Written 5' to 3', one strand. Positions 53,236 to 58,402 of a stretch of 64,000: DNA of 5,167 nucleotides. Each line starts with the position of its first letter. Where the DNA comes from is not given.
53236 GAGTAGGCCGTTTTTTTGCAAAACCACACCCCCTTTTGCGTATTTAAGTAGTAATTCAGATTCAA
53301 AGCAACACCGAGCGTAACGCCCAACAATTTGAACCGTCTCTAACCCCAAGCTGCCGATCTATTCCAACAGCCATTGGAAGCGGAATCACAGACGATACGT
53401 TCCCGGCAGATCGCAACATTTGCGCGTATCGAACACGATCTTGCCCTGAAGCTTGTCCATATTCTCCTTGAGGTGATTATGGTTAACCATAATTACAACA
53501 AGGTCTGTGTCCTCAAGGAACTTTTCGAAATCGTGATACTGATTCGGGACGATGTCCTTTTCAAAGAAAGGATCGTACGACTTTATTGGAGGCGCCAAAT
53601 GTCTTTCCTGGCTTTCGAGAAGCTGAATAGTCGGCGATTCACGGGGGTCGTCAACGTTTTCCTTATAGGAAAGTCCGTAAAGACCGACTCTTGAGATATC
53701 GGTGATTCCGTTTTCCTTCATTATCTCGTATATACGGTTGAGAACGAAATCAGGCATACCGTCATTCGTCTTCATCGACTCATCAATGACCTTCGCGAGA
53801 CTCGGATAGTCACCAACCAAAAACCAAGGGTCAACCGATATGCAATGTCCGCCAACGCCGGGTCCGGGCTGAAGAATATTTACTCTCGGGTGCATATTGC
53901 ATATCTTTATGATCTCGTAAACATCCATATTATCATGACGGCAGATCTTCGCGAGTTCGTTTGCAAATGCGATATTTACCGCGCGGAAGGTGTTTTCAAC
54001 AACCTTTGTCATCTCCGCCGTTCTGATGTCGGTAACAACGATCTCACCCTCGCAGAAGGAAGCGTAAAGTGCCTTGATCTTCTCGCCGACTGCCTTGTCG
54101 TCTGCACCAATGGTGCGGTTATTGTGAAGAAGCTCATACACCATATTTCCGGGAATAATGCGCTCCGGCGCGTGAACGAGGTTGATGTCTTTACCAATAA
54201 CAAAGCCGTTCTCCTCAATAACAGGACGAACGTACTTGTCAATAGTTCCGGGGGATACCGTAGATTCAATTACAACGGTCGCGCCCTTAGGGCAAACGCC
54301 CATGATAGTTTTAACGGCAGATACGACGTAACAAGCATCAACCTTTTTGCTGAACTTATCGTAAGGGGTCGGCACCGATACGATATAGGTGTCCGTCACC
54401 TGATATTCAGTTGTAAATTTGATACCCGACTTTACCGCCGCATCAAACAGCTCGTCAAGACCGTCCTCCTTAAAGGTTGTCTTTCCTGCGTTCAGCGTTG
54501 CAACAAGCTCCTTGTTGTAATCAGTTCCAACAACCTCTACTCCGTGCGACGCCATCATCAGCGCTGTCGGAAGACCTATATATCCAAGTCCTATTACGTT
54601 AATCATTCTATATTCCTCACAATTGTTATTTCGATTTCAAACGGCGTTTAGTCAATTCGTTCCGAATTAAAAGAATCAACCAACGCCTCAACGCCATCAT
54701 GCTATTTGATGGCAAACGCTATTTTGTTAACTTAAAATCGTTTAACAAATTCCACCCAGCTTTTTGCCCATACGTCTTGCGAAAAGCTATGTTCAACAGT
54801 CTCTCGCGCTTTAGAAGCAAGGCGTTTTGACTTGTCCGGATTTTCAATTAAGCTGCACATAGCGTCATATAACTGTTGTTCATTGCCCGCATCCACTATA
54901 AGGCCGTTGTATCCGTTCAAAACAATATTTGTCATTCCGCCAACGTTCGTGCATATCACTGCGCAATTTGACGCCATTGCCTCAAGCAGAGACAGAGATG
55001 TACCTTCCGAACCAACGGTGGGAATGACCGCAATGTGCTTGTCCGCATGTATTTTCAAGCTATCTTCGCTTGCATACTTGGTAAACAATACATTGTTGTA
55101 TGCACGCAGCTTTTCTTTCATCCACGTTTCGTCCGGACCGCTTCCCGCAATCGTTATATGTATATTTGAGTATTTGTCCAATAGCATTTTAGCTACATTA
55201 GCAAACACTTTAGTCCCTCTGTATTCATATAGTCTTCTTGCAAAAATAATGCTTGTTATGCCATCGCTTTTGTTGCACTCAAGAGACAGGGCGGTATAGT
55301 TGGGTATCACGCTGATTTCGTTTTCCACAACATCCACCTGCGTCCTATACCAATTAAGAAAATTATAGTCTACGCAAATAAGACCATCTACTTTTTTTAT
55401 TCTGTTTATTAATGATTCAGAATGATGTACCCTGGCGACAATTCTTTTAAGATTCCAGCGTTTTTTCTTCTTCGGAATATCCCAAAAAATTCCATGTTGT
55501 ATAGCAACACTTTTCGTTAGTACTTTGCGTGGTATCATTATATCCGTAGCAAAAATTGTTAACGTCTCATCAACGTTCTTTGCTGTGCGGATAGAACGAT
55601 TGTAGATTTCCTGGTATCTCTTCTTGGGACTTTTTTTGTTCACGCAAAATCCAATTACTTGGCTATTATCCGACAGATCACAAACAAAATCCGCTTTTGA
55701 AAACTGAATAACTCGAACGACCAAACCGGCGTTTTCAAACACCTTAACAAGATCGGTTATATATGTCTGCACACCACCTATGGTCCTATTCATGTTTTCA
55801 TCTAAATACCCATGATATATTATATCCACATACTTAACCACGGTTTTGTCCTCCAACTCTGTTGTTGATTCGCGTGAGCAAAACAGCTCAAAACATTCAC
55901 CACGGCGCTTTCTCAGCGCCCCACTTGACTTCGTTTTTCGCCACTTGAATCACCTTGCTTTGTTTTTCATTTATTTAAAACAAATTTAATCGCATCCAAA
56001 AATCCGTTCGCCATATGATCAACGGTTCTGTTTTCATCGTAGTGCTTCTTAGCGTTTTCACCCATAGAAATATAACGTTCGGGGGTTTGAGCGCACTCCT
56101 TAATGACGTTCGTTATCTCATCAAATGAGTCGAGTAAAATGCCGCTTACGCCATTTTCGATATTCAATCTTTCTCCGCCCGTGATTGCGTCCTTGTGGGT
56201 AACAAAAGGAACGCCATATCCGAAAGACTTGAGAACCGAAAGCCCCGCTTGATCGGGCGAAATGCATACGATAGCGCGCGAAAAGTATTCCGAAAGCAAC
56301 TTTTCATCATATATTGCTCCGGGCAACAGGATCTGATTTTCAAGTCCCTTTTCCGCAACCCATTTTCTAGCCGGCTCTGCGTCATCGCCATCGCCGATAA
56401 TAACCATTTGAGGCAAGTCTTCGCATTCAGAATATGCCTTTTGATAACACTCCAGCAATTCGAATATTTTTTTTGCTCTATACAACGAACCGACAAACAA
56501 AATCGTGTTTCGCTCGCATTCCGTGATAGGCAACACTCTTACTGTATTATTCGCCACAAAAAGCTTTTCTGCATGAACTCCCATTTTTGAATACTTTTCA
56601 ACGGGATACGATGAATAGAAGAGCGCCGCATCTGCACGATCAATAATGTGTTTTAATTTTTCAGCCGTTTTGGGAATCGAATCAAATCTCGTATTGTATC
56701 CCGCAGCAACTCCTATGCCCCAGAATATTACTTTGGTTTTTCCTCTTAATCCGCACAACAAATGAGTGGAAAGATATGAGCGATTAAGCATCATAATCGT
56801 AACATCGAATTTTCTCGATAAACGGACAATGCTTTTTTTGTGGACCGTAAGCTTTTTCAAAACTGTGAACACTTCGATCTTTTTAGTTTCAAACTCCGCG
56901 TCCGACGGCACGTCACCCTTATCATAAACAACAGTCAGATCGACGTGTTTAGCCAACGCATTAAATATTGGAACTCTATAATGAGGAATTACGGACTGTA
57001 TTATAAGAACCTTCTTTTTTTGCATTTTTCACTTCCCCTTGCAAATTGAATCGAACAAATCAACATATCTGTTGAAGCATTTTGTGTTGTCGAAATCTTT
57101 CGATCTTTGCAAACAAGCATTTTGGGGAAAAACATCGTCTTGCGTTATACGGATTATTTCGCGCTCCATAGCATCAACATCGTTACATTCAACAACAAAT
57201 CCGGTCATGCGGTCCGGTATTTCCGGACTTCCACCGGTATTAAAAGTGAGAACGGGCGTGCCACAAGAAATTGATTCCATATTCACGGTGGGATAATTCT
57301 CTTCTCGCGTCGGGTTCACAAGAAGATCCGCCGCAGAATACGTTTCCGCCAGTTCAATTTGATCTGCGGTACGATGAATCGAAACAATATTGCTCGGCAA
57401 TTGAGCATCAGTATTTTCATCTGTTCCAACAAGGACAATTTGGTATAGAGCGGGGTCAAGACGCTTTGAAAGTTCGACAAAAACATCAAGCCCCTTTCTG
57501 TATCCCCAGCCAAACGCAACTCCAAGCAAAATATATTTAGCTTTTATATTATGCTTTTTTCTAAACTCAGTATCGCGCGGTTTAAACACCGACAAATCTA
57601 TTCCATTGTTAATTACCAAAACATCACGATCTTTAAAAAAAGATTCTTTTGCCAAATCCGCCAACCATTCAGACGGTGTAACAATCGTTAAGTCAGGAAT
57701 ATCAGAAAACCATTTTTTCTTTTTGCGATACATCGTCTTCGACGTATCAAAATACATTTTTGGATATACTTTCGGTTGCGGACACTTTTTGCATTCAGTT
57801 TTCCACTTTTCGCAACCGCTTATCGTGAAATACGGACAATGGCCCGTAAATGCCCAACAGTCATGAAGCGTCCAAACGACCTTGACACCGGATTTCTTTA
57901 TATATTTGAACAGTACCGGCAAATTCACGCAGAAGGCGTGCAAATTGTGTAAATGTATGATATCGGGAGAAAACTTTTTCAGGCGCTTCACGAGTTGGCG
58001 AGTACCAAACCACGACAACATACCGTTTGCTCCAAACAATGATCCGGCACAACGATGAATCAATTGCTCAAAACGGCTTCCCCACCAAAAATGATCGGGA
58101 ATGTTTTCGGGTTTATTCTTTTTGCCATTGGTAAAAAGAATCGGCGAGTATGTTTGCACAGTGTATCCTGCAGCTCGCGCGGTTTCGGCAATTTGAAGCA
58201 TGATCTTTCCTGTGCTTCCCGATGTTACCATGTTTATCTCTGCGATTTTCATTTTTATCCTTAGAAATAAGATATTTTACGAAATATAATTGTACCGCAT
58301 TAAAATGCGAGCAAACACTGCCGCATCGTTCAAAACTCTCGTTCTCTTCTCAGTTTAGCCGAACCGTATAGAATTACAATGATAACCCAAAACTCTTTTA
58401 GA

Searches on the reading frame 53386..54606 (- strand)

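Call 72: search_protein_families(library=pfam, proteins=[window:53386-54606:-], max_evalue=0.00001)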
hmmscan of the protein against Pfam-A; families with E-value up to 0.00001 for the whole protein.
window:53386-54606:- (406 aa): 3 families
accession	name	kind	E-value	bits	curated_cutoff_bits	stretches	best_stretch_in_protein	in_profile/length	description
PF03721.20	UDPG_MGDP_dh_N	-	6.4e-45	153.5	27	1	2-176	3-183/187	UDP-glucose/GDP-mannose dehydrogenase family, NAD binding domain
PF00984.24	UDPG_MGDP_dh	-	4.9e-27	94.3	25.4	1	195-282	1-93/94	UDP-glucose/GDP-mannose dehydrogenase family, central domain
PF03720.21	UDPG_MGDP_dh_C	-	9.2e-17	61.8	30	1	309-399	2-102/103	UDP-glucose/GDP-mannose dehydrogenase family, UDP binding domain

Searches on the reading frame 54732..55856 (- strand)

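Call 72: search_protein_families(library=pfam, proteins=[window:54732-55856:-], max_evalue=0.00001)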
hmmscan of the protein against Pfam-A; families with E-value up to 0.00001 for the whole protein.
window:54732-55856:- (374 aa): 2 families
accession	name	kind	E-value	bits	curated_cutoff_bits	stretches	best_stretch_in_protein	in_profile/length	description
PF00534.26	Glycos_transf_1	-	4.9e-27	95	26.4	1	202-352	17-171/172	Glycosyl transferases group 1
PF13692.12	Glyco_trans_1_4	-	3.2e-25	89.5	27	1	203-339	4-142/142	Glycosyl transferases group 1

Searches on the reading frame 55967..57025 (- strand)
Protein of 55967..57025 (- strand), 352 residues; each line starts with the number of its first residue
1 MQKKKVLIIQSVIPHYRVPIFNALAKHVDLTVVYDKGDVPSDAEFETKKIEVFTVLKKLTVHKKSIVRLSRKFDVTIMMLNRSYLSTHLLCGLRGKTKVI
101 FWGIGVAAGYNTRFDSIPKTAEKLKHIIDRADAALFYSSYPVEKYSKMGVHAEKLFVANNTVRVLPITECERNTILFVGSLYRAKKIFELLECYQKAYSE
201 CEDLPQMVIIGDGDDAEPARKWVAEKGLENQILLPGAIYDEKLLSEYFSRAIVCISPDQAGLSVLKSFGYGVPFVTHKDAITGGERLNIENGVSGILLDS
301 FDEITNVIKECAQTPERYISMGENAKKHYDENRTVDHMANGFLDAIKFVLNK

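Call 72: search_protein_families(library=pfam, proteins=[window:55967-57025:-], max_evalue=0.00001)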
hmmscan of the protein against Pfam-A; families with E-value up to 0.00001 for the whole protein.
window:55967-57025:- (352 aa): 2 families
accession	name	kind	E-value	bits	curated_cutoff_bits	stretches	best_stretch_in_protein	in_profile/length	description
PF00534.26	Glycos_transf_1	-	1.8e-15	57.4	26.4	1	171-328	14-172/172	Glycosyl transferases group 1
PF13692.12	Glyco_trans_1_4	-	4.4e-12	46.9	27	1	173-307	2-135/142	Glycosyl transferases group 1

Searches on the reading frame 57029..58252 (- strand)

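Call 72: search_protein_families(library=pfam, proteins=[window:57029-58252:-], max_evalue=0.00001)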
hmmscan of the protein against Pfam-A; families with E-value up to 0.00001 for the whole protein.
window:57029-58252:- (407 aa): 4 families
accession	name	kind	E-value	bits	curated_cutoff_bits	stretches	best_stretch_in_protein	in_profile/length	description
PF13692.12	Glyco_trans_1_4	-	1.2e-17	64.9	27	1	249-372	11-142/142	Glycosyl transferases group 1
PF00534.26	Glycos_transf_1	-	1.9e-16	60.5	26.4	1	228-373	3-159/172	Glycosyl transferases group 1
PF13439.12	Glyco_transf_4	-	1.5e-15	58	28.5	1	18-221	8-169/170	Glycosyltransferase Family 4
PF13579.12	Glyco_trans_4_4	-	3.5e-06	27.9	29.7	0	15-137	4-108/158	Glycosyl transferase 4-like domain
